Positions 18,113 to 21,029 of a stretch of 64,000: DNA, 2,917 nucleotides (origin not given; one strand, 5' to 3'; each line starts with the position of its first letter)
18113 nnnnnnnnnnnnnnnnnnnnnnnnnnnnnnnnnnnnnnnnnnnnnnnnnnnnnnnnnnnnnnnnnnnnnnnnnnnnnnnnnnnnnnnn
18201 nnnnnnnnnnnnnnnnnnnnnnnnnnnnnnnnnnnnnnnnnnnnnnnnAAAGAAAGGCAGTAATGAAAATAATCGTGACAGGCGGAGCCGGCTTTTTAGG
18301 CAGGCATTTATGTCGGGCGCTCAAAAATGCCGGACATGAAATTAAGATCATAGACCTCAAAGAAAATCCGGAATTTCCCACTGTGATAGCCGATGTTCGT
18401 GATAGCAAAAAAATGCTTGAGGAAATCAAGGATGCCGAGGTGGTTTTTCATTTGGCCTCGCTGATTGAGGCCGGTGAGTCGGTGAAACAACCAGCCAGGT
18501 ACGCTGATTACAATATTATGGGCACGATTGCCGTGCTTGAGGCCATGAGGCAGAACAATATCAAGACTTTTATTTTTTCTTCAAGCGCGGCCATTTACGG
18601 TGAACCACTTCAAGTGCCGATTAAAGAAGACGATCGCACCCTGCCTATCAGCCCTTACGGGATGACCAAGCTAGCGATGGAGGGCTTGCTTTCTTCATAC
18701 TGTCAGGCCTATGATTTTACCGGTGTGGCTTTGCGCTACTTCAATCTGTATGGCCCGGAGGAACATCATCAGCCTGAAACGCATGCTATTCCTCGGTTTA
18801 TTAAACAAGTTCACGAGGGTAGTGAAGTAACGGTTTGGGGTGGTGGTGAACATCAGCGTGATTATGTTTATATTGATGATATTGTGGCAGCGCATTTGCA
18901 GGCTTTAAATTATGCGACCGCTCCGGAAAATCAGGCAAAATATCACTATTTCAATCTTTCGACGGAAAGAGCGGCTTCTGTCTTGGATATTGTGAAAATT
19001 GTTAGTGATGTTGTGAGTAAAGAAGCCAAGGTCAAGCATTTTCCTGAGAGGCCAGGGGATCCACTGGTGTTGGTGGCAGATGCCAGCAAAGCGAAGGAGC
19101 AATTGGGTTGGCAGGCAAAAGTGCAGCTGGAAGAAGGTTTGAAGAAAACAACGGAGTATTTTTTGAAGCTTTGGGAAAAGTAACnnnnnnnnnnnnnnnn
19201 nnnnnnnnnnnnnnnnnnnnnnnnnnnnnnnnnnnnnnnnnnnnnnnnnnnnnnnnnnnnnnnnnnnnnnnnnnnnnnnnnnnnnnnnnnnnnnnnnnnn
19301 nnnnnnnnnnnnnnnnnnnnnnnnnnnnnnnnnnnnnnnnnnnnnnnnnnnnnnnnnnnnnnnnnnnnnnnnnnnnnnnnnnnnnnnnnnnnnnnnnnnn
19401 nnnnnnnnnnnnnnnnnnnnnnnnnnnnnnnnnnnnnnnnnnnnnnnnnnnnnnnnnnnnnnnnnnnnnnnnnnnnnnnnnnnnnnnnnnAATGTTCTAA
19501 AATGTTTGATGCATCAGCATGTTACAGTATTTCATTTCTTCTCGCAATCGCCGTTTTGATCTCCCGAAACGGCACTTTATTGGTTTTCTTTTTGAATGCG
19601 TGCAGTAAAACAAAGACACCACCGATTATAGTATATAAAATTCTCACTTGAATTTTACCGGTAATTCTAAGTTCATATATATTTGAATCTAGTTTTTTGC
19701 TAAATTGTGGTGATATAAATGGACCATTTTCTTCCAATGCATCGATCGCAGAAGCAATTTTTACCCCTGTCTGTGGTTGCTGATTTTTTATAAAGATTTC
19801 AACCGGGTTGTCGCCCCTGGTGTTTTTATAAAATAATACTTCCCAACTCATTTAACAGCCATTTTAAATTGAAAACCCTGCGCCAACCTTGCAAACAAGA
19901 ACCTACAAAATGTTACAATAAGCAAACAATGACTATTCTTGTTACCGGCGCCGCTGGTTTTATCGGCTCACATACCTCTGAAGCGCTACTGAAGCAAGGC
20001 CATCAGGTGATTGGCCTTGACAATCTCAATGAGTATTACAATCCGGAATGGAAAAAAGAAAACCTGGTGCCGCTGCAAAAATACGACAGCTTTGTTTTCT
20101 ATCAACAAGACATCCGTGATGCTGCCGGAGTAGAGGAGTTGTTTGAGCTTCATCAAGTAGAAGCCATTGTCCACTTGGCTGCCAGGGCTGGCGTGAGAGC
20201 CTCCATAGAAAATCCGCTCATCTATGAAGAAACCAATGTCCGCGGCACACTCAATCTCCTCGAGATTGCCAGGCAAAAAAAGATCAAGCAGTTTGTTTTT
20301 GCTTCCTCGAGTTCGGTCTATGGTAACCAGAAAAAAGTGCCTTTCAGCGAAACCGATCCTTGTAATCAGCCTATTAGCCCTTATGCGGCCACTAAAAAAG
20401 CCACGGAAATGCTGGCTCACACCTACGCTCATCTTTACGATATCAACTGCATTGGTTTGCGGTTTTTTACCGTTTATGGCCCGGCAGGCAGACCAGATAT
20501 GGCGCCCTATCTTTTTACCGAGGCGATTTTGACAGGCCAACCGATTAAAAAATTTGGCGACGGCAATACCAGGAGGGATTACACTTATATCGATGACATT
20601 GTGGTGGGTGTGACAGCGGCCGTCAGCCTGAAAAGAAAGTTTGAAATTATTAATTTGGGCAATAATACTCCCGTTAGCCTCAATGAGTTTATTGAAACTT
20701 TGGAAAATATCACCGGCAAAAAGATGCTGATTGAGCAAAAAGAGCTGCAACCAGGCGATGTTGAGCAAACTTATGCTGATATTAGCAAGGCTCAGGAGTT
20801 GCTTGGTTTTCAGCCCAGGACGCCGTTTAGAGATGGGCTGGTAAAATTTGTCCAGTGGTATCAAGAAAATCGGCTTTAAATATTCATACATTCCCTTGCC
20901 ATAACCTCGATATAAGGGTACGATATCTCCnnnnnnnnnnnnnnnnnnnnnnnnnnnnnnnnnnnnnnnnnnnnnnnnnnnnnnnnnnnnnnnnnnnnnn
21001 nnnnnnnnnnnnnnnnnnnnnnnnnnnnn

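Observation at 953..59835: Exceptionally large, near-contiguous cell-surface glycan locus (about 27 glycosyltransferases) bracketing ruvCAB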

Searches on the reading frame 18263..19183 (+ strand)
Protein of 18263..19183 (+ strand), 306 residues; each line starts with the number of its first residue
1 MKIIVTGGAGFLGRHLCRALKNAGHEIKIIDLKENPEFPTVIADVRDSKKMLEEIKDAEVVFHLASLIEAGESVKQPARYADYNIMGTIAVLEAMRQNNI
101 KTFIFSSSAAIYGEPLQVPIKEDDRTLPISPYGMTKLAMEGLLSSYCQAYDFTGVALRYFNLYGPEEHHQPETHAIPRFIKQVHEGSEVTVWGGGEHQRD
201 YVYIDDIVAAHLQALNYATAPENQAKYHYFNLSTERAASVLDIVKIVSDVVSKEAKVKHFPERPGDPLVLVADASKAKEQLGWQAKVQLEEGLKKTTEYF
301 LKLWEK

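Call 6: search_protein_families(library=pfam, proteins=[window:18263-19183:+], max_evalue=0.001)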
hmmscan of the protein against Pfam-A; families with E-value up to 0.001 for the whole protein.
window:18263-19183:+ (306 aa): 8 families
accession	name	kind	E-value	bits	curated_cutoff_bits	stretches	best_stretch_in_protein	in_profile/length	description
PF01370.27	Epimerase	-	3e-62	210.6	20.9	1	3-220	1-230/240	NAD dependent epimerase/dehydratase family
PF16363.11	GDP_Man_Dehyd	-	3.3e-56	191.6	27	1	4-296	1-332/332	GDP-mannose 4,6 dehydratase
PF01073.25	3Beta_HSD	-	5.6e-26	91.6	22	1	4-223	1-237/280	3-beta hydroxysteroid dehydrogenase/isomerase family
PF02719.21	Polysacc_synt_2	-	1.6e-15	57.5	20.2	1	3-248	1-244/293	Polysaccharide biosynthesis protein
PF04321.23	RmlD_sub_bind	-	9.7e-15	54.8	27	1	1-251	1-231/287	RmlD substrate binding domain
PF13460.12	NAD_binding_10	-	6.5e-10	39.6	27.2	1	7-145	1-133/184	NAD(P)H-binding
PF07993.18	NAD_binding_4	-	1.5e-08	34.6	20.1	1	53-178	84-224/258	Male sterility protein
PF08659.16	KR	-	0.00013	22.4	22.6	0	3-60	3-53/180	KR domain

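Call 17: search_protein_families(library=ncbifam, proteins=[window:18263-19183:+], max_evalue=0.00001)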
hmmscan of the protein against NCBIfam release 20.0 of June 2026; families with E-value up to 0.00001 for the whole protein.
window:18263-19183:+ (306 aa): 29 families (the best 25 are shown)
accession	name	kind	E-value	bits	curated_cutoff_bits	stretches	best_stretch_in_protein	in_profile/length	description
TIGR01179.1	galE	equivalog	4.8e-68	229.4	262.3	1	2-296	1-321/332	UDP-glucose 4-epimerase GalE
TIGR01181.1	dTDP_gluc_dehyt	equivalog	2.4e-45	155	365.1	1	3-302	2-313/321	dTDP-glucose 4,6-dehydratase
NF007956.0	PRK10675.1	subfamily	4.3e-45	154.3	394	1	1-297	1-326/338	UDP-glucose 4-epimerase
TIGR04180.1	EDH_00030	hypoth_equivalog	6.3e-45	153.5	475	1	3-287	1-296/297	NAD-dependent 4,6-dehydratase LegB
TIGR02197.1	heptose_epim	equivalog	2.7e-34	118.8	274.6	1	3-297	1-310/316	ADP-glyceromanno-heptose 6-epimerase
NF047922.1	GDPFucSynFcl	equivalog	5.6e-31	108.1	500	1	2-302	4-303/308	GDP-L-fucose synthase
NF042422.1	oxyalk_red_OleD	equivalog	3.5e-28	98.9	580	1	1-252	1-251/329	2-alkyl-3-oxoalkanoate reductase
NF011728.1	PRK15181.1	equivalog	1.7e-27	96.4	760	1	41-301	74-338/348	Vi polysaccharide biosynthesis UDP-N-acetylglucosaminuronic acid C-4 epimerase TviC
NF007490.0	PRK10084.1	subfamily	6.1e-25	88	649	1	1-302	1-336/361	dTDP-glucose 4,6-dehydratase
NF042423.1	oxyalk_red_Shew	equivalog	5.5e-23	81.6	580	1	2-244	10-250/331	2-alkyl-3-oxoalkanoate reductase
NF007582.0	PRK10217.1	equivalog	2e-21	76.5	698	1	2-301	3-332/355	dTDP-glucose 4,6-dehydratase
NF043036.1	ErythonDh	equivalog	4.1e-21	75.5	325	1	1-154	1-171/321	D-erythronate dehydrogenase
NF008360.0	PRK11150.1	equivalog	8.3e-21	74.5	452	1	3-262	2-266/310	ADP-glyceromanno-heptose 6-epimerase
TIGR02622.1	CDP_4_6_dhtase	equivalog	1e-18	67.6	278.45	1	3-304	7-334/352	CDP-glucose 4,6-dehydratase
TIGR01472.1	gmd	equivalog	4.4e-18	65.6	415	1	43-301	64-339/342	GDP-mannose 4,6-dehydratase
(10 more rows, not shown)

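Call 39: search_solved_structures(query=window:18263-19183:+, max_evalue=1e-20)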
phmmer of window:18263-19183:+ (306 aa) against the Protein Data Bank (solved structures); distinct sequences matched with E-value up to 1e-20: 83 (the best 60 are shown).
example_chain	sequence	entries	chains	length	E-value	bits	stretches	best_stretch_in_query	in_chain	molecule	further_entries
4zrm_A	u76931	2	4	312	3.8e-55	190.7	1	1-303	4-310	UDP-glucose 4-epimerase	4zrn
6dnt_A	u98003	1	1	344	1.4e-48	169.1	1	3-302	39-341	NAD-dependent epimerase/dehydratase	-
8wxk_A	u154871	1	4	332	1.1e-46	162.9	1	3-286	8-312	UDP-glucose 4-epimerase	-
6zl6_A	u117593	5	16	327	9.1e-42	146.7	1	1-304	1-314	Epimerase domain-containing protein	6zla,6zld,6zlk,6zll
1gy8_A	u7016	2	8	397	1e-41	146.6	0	59-183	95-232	UDP-GALACTOSE 4-EPIMERASE | UDP-GALACTOSE-4-EPIMERASE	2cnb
4twr_A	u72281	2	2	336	1.1e-41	146.5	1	3-285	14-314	NAD binding site:NAD-dependent epimerase/dehydratase:UDP-glucose 4-epimerase | UDP-glucose 4-epimerase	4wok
2c20_A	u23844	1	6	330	2.5e-41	145.3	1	3-286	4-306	UDP-GLUCOSE 4-EPIMERASE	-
6zlj_A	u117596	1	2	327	3.2e-41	144.9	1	1-304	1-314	Epimerase domain-containing protein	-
1udc_A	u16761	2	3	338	9.2e-41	143.4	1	1-296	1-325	UDP-GALACTOSE-4-EPIMERASE | UDP-GALACTOSE 4-EPIMERASE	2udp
1lrk_A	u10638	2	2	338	1.2e-40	143.1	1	1-296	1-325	UDP-glucose 4-epimerase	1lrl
1lrj_A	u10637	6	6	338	1.3e-40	143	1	1-296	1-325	UDP-glucose 4-epimerase | UDP-GALACTOSE 4-EPIMERASE | UDP-GALACTOSE-4-EPIMERASE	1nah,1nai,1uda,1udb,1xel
7kn1_A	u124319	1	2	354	1.8e-40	142.5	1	1-296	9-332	UDP-glucose 4-epimerase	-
1kvr_A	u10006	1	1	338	2.4e-40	142.1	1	1-296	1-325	UDP-GALACTOSE 4-EPIMERASE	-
1kvu_A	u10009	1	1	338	3.2e-40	141.6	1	1-296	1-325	UDP-GALACTOSE 4-EPIMERASE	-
1kvs_A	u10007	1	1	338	3.3e-40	141.6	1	1-296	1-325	UDP-GALACTOSE 4-EPIMERASE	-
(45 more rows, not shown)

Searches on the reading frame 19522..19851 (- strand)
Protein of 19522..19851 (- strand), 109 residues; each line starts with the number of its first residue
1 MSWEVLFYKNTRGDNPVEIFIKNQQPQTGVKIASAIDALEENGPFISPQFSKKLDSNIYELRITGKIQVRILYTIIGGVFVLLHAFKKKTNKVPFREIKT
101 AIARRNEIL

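Call 6: search_protein_families(library=pfam, proteins=[window:19522-19851:-], max_evalue=0.001)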
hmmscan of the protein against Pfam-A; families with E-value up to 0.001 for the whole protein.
window:19522-19851:- (109 aa): 1 family
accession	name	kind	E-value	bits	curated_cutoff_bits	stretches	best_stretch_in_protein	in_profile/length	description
PF05973.20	Gp49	-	1.5e-16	60.6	23.9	1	20-105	2-89/90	Phage derived protein Gp49-like (DUF891)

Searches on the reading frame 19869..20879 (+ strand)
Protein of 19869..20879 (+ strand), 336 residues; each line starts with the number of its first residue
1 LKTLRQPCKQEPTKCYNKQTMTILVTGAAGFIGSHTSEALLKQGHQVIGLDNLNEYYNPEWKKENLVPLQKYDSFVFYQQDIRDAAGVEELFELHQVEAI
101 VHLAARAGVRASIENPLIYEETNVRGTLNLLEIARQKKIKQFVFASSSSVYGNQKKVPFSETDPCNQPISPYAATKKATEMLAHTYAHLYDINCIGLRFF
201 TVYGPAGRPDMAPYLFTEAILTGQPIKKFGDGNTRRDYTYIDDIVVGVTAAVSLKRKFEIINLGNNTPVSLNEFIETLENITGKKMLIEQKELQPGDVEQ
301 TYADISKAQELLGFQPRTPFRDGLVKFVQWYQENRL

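Call 7: search_protein_families(library=pfam, proteins=[window:19869-20879:+], max_evalue=0.001)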
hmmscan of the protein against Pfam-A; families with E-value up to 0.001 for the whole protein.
window:19869-20879:+ (336 aa): 10 families
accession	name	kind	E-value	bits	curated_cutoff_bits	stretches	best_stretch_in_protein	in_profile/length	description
PF16363.11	GDP_Man_Dehyd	-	1.6e-65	222.2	27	1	24-324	1-329/332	GDP-mannose 4,6 dehydratase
PF01370.27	Epimerase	-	1e-63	215.4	20.9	1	23-264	1-240/240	NAD dependent epimerase/dehydratase family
PF01073.25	3Beta_HSD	-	1.2e-20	74.1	22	1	24-253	1-231/280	3-beta hydroxysteroid dehydrogenase/isomerase family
PF02719.21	Polysacc_synt_2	-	1.2e-19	71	20.2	1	23-286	1-251/293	Polysaccharide biosynthesis protein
PF04321.23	RmlD_sub_bind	-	1.3e-16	61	27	1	21-207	1-156/287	RmlD substrate binding domain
PF07993.18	NAD_binding_4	-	3.6e-12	46.4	20.1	1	95-202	87-207/258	Male sterility protein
PF08659.16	KR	-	1.6e-07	31.9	22.6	1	22-160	2-150/180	KR domain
PF00106.31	adh_short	-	1.8e-07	31.3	26.6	1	22-190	2-167/195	short chain dehydrogenase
PF13460.12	NAD_binding_10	-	7.7e-07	29.6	27.2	1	27-180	1-128/184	NAD(P)H-binding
PF05368.20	NmrA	-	0.00021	21.4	27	1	20-147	2-107/298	NmrA-like family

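Call 17: search_protein_families(library=ncbifam, proteins=[window:19869-20879:+], max_evalue=0.00001)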
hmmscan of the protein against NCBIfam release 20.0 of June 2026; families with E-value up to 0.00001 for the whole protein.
window:19869-20879:+ (336 aa): 35 families (the best 25 are shown)
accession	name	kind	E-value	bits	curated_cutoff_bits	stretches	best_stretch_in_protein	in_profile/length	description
TIGR01179.1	galE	equivalog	1.9e-64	217.6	262.3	1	23-319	2-312/332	UDP-glucose 4-epimerase GalE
TIGR01181.1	dTDP_gluc_dehyt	equivalog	1.1e-53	182.4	365.1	1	23-335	2-315/321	dTDP-glucose 4,6-dehydratase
TIGR04180.1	EDH_00030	hypoth_equivalog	3.2e-52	177.4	475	1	23-317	1-295/297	NAD-dependent 4,6-dehydratase LegB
NF011728.1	PRK15181.1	equivalog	7e-45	153.5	760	1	23-333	18-339/348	Vi polysaccharide biosynthesis UDP-N-acetylglucosaminuronic acid C-4 epimerase TviC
NF007956.0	PRK10675.1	subfamily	3.6e-41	141.4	394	1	21-315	1-313/338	UDP-glucose 4-epimerase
TIGR02197.1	heptose_epim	equivalog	1.1e-34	120.1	274.6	1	23-333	1-315/316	ADP-glyceromanno-heptose 6-epimerase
NF007490.0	PRK10084.1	subfamily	1.7e-32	112.8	649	1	21-335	1-338/361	dTDP-glucose 4,6-dehydratase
NF007582.0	PRK10217.1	equivalog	2.7e-32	112.2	698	1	22-334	3-334/355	dTDP-glucose 4,6-dehydratase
TIGR02622.1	CDP_4_6_dhtase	equivalog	2.9e-27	95.8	278.45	1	21-190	5-172/352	CDP-glucose 4,6-dehydratase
TIGR01472.1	gmd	equivalog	2.4e-22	79.6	415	1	23-193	3-176/342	GDP-mannose 4,6-dehydratase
NF043036.1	ErythonDh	equivalog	1.2e-21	77.3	325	1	21-286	1-270/321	D-erythronate dehydrogenase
NF047922.1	GDPFucSynFcl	equivalog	3.2e-21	76.1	500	1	80-334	37-304/308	GDP-L-fucose synthase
NF042422.1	oxyalk_red_OleD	equivalog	7.2e-21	74.9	580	1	21-247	1-210/329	2-alkyl-3-oxoalkanoate reductase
TIGR03466.1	HpnA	hypoth_equivalog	9.2e-21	74.1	367.65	1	21-286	1-250/327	hopanoid-associated sugar epimerase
NF042423.1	oxyalk_red_Shew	equivalog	2.6e-18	66.2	580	1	17-273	5-248/331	2-alkyl-3-oxoalkanoate reductase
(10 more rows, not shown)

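Call 38: search_solved_structures(query=window:19869-20879:+, max_evalue=1e-20)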
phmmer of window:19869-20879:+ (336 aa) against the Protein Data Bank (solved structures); distinct sequences matched with E-value up to 1e-20: 79 (the best 60 are shown).
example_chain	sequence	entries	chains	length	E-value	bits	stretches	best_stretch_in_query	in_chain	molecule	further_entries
5u4q_A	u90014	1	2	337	1.6e-92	313.8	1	20-333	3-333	dTDP-glucose 4,6-dehydratase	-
6zl6_A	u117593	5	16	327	2e-56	195.1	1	21-325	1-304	Epimerase domain-containing protein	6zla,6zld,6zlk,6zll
6zlj_A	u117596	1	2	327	7.4e-56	193.3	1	21-325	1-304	Epimerase domain-containing protein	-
4zrm_A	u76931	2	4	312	1.3e-53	185.9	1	21-333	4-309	UDP-glucose 4-epimerase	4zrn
3ru7_A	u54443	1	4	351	6.1e-52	180.4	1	21-331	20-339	WbgU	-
3ru9_A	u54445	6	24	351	6.1e-52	180.4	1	21-331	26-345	WbgU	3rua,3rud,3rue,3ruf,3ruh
3lu1_A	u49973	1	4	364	7e-52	180.2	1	21-331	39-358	WbgU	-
3ruc_A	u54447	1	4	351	8.5e-52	179.9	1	21-331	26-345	WbgU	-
10ke_A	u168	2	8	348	1.7e-48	169.1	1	18-332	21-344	Capsular polysaccharide biosynthesis protein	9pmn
6kv9_A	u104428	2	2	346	2e-48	168.9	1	22-332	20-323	MoeE5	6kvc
7ys8_A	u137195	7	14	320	5.6e-48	167.4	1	22-333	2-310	UDP-glucose 4-epimerase | UDP-glucose 4-epimerase along with EC 5.1.3.2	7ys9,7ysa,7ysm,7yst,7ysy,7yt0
1sb8_A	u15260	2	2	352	1.2e-46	163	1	19-331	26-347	wbpP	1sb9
6wjb_A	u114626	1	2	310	5.9e-42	147.6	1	22-324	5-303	NAD-dependent epimerase/dehydratase family protein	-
6wj9_A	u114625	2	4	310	5.6e-41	144.4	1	22-324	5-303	NAD-dependent epimerase/dehydratase family protein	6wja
6pmh_A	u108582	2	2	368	2.5e-40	142.2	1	22-334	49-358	UDP-glucose 4-epimerase related protein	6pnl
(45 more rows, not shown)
